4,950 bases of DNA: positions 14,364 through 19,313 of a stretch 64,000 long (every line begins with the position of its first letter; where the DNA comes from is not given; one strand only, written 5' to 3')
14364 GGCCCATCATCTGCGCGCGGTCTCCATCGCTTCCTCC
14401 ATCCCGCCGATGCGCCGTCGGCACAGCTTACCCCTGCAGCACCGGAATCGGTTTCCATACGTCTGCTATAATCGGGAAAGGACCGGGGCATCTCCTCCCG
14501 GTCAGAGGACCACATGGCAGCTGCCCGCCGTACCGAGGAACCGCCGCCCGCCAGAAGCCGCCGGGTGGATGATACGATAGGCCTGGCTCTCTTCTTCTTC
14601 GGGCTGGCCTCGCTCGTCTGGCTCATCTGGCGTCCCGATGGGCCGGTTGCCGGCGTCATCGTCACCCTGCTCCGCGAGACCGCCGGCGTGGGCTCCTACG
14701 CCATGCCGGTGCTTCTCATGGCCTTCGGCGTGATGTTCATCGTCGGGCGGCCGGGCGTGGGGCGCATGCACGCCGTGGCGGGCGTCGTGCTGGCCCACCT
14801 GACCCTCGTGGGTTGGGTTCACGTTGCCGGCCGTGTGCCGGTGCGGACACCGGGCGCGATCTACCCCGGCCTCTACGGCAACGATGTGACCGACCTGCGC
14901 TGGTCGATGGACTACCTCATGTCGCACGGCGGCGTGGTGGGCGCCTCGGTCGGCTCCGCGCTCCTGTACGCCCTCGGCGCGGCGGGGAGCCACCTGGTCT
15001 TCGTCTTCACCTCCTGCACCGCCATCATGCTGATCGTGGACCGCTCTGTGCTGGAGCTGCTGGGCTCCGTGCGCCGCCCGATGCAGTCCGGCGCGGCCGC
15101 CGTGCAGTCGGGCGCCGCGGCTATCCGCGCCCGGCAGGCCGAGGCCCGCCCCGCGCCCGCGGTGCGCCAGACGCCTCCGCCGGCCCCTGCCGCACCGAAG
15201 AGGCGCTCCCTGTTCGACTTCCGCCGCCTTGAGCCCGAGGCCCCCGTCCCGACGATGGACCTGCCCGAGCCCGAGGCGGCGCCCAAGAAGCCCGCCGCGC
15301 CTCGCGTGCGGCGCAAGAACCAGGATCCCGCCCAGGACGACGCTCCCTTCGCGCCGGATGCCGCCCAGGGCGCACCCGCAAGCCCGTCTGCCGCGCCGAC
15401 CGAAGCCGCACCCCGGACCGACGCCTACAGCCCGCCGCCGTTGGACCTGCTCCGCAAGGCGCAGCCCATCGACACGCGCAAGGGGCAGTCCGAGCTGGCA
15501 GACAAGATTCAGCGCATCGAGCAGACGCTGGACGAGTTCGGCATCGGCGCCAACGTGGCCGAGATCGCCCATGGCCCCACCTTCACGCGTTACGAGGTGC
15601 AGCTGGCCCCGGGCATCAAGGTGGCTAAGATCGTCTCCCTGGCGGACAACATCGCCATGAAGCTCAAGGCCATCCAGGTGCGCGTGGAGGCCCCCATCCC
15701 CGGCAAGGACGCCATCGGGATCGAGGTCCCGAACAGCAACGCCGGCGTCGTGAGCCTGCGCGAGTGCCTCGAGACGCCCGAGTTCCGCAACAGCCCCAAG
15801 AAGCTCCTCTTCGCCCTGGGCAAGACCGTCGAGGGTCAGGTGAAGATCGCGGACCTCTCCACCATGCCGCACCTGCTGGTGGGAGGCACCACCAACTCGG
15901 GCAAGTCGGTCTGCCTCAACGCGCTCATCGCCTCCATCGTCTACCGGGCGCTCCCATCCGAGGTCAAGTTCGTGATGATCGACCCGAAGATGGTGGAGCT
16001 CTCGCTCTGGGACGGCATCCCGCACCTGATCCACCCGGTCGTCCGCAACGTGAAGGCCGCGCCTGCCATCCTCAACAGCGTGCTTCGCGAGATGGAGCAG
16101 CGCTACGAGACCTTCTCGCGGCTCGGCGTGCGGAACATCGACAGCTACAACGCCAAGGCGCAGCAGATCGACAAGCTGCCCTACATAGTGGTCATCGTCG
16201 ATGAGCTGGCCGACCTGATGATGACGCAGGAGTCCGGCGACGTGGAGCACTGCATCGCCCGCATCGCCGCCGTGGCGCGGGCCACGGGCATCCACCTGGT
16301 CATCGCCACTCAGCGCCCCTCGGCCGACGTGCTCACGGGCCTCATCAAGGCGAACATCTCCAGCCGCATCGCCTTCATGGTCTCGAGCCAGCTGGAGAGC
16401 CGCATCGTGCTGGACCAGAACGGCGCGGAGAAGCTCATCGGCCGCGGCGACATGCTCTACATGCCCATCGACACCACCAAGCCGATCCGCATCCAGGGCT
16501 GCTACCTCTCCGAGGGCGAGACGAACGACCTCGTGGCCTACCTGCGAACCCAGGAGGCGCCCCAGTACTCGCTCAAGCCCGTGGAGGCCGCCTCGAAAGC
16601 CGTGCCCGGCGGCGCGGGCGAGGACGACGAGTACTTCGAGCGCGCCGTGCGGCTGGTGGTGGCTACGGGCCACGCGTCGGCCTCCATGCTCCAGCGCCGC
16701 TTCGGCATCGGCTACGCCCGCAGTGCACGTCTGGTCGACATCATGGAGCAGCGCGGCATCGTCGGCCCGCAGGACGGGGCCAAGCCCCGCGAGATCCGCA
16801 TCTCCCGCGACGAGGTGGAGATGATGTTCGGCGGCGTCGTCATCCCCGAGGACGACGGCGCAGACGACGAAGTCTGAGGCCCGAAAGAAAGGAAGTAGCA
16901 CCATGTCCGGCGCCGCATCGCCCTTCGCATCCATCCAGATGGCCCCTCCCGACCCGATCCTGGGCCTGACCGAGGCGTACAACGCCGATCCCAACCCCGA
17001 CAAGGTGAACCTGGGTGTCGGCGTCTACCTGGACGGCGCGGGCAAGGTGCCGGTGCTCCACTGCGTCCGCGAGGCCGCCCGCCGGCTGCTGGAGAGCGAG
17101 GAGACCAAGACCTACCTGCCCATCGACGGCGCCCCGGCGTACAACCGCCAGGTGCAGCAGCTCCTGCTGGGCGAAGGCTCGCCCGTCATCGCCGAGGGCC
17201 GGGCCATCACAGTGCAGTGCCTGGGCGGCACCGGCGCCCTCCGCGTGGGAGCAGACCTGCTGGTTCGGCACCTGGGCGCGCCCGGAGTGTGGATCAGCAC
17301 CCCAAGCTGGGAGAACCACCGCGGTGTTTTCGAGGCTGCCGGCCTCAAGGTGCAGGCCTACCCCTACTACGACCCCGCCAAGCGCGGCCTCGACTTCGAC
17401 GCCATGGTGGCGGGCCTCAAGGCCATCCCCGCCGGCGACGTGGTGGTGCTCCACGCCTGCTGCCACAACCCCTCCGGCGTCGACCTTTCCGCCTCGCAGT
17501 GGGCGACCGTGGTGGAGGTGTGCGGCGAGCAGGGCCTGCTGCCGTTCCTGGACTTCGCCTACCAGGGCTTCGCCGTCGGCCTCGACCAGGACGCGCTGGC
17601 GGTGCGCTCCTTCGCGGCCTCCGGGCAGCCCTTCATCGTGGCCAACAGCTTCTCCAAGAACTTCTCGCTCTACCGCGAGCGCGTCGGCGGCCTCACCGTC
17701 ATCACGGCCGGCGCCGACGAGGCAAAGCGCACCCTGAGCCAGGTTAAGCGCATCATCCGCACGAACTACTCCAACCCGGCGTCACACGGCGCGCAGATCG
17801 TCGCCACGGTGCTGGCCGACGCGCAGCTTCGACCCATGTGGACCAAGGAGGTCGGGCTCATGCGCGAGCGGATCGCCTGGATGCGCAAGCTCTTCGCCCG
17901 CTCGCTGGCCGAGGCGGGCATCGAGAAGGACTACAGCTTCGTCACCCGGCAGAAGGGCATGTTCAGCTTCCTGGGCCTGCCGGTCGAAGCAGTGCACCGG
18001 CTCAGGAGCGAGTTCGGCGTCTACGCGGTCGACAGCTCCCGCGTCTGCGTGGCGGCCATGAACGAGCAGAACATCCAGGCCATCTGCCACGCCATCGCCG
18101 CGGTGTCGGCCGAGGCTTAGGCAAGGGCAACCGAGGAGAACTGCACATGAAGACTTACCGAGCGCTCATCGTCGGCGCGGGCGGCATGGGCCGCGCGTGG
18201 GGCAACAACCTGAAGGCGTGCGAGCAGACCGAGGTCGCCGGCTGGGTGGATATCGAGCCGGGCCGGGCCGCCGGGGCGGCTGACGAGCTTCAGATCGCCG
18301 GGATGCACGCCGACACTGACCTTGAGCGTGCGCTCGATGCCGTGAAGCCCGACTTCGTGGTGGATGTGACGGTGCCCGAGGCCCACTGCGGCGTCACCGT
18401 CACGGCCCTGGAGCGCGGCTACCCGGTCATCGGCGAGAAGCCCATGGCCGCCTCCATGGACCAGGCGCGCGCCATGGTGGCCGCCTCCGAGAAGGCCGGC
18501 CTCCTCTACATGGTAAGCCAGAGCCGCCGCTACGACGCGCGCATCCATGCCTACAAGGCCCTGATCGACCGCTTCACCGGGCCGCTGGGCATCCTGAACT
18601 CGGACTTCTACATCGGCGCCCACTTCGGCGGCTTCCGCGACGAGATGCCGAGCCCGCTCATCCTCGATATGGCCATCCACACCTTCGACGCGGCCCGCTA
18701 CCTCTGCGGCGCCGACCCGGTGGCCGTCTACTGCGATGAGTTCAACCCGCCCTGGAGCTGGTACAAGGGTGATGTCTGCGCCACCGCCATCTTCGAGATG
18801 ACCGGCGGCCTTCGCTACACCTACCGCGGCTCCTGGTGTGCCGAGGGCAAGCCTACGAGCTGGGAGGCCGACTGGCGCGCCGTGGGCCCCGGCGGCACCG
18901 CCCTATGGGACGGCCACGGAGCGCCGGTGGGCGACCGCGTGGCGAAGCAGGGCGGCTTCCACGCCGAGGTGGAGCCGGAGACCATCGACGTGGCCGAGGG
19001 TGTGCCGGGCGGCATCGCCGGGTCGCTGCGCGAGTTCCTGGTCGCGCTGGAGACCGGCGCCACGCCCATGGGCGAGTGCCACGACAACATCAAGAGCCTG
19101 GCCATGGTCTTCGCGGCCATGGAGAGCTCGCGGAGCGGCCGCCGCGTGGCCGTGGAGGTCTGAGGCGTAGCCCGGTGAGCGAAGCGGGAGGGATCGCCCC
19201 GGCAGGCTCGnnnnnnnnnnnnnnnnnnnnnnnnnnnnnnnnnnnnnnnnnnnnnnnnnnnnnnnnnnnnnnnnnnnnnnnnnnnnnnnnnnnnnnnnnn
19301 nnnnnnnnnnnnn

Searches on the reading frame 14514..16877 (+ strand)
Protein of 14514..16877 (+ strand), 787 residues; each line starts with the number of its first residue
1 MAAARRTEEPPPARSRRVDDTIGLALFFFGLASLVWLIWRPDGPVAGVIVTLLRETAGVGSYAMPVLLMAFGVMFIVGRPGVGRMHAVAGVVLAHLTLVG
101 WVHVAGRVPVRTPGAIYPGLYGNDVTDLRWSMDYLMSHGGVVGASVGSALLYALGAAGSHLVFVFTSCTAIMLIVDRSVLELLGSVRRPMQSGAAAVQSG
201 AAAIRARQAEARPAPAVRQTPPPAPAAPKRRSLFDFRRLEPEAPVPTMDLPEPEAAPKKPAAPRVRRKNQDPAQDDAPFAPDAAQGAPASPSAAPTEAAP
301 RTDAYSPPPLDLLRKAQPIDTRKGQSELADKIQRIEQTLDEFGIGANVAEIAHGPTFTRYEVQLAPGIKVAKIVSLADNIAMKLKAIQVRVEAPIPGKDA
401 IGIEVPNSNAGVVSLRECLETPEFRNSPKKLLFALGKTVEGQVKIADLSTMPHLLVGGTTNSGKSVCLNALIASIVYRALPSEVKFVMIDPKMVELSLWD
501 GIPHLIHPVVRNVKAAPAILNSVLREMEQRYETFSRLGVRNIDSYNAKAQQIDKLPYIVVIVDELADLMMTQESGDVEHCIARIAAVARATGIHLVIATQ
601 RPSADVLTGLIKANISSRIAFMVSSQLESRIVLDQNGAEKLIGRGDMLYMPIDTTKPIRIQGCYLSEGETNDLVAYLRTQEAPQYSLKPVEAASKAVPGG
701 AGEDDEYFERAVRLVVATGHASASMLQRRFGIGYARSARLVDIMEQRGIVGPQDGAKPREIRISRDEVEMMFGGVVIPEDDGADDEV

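Call 13: search_protein_families(library=pfam, proteins=[window:14514-16877:+], max_evalue=0.01)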
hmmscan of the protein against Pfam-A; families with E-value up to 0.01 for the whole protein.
window:14514-16877:+ (787 aa): 5 families
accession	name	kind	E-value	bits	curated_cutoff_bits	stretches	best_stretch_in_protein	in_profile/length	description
PF01580.24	FtsK_SpoIIIE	-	6.7e-60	202.7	24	1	415-603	2-220/221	FtsK/SpoIIIE family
PF17854.6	FtsK_alpha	-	1.3e-31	109.2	22.9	1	308-407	2-101/101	FtsK alpha domain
PF09397.16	FtsK_gamma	-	1e-26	92.9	30.6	1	703-763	2-62/63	Ftsk gamma domain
PF13491.11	FtsK_4TM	-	0.0008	19.6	23.1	1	53-183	58-167/171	4TM region of DNA translocase FtsK/SpoIIIE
PF12846.13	AAA_10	-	0.0016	18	27.5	0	450-510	20-65/362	AAA-like domain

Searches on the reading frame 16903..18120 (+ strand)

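Call 13: search_protein_families(library=pfam, proteins=[window:16903-18120:+], max_evalue=0.01)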
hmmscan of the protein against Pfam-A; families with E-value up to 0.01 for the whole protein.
window:16903-18120:+ (405 aa): 1 family
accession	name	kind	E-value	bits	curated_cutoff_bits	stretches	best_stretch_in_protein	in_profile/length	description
PF00155.27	Aminotran_1_2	-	6.3e-83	279.4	19.7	1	33-398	2-361/361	Aminotransferase class I and II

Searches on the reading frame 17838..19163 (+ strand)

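Call 13: search_protein_families(library=pfam, proteins=[window:17838-19163:+], max_evalue=0.01)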
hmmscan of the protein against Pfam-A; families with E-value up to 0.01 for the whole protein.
window:17838-19163:+ (441 aa): 5 families
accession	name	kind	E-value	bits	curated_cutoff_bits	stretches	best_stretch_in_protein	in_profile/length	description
PF01408.29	GFO_IDH_MocA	-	1.5e-16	61.6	24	1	108-226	2-118/120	Oxidoreductase family, NAD-binding Rossmann fold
PF22725.1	GFO_IDH_MocA_C3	-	4.5e-09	36.8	27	1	272-344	43-112/124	GFO/IDH/MocA C-terminal domain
PF02894.22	GFO_IDH_MocA_C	-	1e-08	35.7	22.9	1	273-439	41-218/218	Oxidoreductase family, C-terminal alpha/beta domain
PF01113.26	DapB_N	-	1.2e-05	25.8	25.6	1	109-198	3-95/124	Dihydrodipicolinate reductase, N-terminus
PF03447.22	NAD_binding_3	-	0.003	18.7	24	1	113-222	1-111/116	Homoserine dehydrogenase, NAD binding domain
